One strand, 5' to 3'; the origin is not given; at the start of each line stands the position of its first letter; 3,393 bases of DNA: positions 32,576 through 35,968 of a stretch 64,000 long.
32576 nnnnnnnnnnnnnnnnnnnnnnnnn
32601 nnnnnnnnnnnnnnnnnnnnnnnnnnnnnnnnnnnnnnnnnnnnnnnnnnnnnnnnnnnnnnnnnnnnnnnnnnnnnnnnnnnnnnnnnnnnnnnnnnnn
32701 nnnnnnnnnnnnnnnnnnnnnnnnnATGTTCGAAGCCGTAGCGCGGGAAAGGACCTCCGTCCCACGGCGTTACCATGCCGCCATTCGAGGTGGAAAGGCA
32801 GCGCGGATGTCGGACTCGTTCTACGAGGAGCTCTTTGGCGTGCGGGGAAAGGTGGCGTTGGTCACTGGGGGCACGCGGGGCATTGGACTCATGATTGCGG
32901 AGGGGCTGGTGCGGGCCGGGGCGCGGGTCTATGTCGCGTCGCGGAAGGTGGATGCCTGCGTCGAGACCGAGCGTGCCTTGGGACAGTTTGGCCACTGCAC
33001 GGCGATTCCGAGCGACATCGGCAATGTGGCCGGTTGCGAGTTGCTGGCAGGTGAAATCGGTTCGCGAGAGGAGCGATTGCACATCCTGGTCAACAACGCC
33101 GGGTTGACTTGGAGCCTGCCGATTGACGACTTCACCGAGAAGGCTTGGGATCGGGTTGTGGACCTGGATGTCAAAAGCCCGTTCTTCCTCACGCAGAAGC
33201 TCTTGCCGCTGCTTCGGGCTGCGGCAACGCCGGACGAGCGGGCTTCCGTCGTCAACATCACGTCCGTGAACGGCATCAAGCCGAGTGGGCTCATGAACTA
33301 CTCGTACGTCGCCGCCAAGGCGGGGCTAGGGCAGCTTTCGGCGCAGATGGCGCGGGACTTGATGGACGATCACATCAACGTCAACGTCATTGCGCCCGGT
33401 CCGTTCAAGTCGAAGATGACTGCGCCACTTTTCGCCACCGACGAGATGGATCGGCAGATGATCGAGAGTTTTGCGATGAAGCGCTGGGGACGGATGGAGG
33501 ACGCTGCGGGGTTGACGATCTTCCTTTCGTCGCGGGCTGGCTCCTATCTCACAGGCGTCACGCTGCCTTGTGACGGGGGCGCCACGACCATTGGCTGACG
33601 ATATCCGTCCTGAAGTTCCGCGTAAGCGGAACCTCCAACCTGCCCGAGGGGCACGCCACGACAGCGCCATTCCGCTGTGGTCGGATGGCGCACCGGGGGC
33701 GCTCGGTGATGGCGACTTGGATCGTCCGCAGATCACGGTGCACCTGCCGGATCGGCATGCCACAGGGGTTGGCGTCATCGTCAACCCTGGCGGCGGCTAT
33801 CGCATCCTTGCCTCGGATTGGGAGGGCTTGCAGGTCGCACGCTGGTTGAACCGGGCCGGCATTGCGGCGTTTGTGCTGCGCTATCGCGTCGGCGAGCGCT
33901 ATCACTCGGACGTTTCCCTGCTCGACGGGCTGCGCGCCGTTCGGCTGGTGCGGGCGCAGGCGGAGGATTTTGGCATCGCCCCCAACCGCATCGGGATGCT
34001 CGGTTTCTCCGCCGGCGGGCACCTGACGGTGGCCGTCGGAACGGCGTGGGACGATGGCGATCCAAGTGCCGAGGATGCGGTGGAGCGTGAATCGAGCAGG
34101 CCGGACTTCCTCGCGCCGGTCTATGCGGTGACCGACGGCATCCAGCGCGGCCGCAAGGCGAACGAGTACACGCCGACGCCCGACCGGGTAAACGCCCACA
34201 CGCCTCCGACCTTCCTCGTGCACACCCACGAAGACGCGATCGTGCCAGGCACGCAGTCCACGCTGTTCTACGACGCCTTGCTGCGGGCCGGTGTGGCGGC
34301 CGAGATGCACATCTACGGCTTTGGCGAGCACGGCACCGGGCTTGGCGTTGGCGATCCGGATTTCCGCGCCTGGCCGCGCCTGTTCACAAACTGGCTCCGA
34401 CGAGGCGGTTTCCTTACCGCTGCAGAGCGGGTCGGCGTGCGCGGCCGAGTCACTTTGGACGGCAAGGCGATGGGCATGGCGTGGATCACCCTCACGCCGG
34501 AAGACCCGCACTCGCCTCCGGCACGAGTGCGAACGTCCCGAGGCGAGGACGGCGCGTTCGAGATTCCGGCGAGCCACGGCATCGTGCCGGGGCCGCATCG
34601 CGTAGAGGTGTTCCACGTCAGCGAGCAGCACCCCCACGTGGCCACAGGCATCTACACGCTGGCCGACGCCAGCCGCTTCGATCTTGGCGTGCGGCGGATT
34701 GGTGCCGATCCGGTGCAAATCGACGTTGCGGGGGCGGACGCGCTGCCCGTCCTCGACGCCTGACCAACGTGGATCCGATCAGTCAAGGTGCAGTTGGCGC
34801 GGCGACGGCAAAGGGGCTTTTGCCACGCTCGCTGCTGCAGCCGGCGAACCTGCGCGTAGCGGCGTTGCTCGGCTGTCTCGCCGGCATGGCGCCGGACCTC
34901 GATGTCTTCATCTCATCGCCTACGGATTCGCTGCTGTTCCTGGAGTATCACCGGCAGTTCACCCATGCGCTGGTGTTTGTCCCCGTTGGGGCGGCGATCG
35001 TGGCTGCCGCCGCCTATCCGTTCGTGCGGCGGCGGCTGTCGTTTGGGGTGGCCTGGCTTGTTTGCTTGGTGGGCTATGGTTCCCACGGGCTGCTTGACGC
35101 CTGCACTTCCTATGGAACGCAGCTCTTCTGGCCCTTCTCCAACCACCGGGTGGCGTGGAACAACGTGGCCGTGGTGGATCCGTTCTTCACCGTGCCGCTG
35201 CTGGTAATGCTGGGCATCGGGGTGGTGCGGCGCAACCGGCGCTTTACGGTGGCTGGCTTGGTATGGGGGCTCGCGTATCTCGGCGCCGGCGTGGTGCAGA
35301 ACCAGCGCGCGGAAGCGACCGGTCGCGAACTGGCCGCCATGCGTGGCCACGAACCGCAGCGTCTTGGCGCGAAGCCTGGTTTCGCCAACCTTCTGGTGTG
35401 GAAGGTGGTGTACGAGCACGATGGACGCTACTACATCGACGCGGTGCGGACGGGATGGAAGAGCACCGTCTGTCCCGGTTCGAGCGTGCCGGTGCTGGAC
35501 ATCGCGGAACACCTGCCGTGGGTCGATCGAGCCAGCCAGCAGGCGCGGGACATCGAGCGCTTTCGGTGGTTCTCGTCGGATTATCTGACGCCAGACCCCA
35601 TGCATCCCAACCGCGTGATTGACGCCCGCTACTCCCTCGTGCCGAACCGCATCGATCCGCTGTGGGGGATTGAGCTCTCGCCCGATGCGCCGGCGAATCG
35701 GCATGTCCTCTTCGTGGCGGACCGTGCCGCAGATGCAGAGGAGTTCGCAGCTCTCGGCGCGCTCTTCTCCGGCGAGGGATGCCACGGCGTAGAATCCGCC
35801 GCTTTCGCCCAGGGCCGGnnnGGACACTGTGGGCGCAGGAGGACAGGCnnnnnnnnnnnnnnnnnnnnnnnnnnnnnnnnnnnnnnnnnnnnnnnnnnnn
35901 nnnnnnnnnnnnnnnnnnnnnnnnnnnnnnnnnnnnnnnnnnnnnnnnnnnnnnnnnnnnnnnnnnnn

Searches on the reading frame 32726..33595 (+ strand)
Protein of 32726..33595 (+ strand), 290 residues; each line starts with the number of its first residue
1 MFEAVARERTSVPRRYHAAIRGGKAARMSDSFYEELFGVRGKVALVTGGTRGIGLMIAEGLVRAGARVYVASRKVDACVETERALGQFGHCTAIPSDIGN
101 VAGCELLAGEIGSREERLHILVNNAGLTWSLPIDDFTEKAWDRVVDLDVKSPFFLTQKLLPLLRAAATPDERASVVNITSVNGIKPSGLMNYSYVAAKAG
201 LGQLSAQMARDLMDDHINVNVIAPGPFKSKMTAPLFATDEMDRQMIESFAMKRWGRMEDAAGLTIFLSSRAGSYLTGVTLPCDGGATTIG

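Call 6: search_protein_families(library=pfam, proteins=[window:32726-33595:+], max_evalue=0.001)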
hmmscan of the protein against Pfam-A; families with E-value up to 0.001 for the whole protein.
window:32726-33595:+ (290 aa): 3 families
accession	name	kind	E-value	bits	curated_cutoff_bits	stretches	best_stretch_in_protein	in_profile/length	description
PF13561.12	adh_short_C2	-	8e-45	153.7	27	1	51-287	6-236/236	Enoyl-(Acyl carrier protein) reductase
PF00106.31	adh_short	-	1.3e-43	149.2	26.6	1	42-238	1-193/195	short chain dehydrogenase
PF08659.16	KR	-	4.9e-08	33.5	22.6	1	44-153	3-117/180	KR domain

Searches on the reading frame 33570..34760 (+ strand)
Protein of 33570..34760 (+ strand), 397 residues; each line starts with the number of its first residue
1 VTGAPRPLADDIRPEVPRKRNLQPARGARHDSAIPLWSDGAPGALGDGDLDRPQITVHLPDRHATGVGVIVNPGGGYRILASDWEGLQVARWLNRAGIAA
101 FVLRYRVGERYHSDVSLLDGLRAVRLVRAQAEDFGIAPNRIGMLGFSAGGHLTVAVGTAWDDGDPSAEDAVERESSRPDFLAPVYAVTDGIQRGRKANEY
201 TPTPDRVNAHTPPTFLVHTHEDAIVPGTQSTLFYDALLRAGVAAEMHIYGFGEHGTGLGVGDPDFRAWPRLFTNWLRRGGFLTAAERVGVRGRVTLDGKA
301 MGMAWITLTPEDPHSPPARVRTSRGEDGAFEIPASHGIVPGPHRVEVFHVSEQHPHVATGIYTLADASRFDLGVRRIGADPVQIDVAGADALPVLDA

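Call 6: search_protein_families(library=pfam, proteins=[window:33570-34760:+], max_evalue=0.001)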
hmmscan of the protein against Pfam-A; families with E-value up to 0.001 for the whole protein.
window:33570-34760:+ (397 aa): 3 families
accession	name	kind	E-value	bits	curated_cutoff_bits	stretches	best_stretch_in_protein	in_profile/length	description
PF20434.5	BD-FAE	-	1e-15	58.3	26.8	1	67-162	13-112/215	BD-FAE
PF07859.19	Abhydrolase_3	-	5.3e-10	39.9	25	1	74-193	6-114/210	alpha/beta hydrolase fold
PF00326.27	Peptidase_S9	-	1.1e-08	35.3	22.6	1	206-257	140-190/213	Prolyl oligopeptidase family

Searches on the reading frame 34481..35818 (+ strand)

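Call 6: search_protein_families(library=pfam, proteins=[window:34481-35818:+], max_evalue=0.001)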
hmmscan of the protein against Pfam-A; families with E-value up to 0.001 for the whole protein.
window:34481-35818:+ (446 aa): 1 family
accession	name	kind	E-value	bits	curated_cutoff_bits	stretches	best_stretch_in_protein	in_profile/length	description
PF04307.19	YdjM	-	9.2e-36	123.4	29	1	98-276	2-175/176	YdjM inner membrane protein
